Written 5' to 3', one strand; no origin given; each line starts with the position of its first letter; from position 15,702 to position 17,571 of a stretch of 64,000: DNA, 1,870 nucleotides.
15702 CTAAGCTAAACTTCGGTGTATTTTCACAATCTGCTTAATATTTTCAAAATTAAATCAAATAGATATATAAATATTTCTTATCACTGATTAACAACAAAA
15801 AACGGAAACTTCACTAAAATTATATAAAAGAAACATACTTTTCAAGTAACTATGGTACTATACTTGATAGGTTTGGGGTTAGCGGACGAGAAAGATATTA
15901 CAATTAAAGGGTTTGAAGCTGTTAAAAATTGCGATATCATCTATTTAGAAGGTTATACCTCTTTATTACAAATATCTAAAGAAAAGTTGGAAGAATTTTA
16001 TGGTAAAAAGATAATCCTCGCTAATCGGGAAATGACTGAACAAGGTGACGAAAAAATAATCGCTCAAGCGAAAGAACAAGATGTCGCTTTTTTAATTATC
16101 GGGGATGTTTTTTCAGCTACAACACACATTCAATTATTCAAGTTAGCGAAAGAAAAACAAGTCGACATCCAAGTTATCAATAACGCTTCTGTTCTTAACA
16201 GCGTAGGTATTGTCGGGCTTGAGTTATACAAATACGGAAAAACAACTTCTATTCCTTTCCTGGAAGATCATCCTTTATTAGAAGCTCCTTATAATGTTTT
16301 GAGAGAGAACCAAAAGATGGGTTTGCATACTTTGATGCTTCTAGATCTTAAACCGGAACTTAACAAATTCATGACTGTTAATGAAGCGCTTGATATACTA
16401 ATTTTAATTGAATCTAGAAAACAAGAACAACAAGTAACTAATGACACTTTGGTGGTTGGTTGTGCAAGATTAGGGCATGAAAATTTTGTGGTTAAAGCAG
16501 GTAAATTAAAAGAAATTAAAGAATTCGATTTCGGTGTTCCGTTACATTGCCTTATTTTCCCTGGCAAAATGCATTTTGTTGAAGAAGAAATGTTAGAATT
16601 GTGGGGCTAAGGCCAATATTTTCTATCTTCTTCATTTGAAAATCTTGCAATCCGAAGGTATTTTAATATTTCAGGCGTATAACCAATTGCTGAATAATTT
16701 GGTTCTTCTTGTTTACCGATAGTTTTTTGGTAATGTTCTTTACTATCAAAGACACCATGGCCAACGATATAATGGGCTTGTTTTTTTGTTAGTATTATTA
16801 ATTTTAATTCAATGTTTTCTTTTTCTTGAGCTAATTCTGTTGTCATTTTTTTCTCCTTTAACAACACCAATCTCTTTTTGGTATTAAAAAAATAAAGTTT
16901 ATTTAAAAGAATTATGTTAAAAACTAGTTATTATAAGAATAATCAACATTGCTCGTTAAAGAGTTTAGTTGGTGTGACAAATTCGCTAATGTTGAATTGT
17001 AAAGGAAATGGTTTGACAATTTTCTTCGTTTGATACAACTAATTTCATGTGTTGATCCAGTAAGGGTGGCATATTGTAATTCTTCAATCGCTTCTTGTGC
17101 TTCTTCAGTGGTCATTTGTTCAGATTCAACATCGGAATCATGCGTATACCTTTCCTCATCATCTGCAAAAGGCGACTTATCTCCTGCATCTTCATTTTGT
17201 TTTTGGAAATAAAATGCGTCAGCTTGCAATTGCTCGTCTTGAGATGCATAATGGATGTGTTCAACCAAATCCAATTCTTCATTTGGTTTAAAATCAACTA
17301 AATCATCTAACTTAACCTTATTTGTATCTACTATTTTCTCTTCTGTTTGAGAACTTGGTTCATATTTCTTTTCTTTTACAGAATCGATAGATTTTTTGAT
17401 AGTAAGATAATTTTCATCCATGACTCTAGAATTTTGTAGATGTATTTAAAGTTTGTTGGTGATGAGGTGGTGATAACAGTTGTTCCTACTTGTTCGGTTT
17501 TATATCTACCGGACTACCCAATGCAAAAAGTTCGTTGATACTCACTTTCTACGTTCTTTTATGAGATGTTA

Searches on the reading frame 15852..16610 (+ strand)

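Call 3: search_protein_families(library=pfam, proteins=[window:15852-16610:+], max_evalue=0.01)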
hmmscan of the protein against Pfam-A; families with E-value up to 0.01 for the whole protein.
window:15852-16610:+ (252 aa): 1 family
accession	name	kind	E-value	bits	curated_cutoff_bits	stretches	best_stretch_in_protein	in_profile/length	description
PF00590.25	TP_methylase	-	8.4e-19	68.8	27.8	1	3-222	2-211/212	Tetrapyrrole (Corrin/Porphyrin) Methylases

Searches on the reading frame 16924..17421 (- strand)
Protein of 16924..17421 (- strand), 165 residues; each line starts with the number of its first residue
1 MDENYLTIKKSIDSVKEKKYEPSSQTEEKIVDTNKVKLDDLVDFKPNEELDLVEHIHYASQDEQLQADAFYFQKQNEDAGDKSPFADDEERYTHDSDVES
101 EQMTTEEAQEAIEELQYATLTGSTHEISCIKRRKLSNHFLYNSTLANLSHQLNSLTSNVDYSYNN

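Call 3: search_protein_families(library=pfam, proteins=[window:16924-17421:-], max_evalue=0.01)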
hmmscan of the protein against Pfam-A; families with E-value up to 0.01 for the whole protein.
window:16924-17421:- (165 aa): 1 family
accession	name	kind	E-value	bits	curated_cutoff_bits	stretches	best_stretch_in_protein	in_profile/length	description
PF11933.13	Na_trans_cytopl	-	0.0046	17.7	27.5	1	69-103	20-54/164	Cytoplasmic domain of voltage-gated Na+ ion channel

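Call 85: search_protein_families(library=ncbifam, proteins=[window:16924-17421:-], max_evalue=0.01)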
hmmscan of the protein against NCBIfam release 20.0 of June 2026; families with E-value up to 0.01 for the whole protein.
window:16924-17421:- (165 aa): 1 family
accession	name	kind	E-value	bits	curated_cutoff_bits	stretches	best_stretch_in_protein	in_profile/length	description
NF041653.1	Nud_hyd_Meth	equivalog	0.0059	16.4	300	1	38-146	8-113/170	Nudix hydrolase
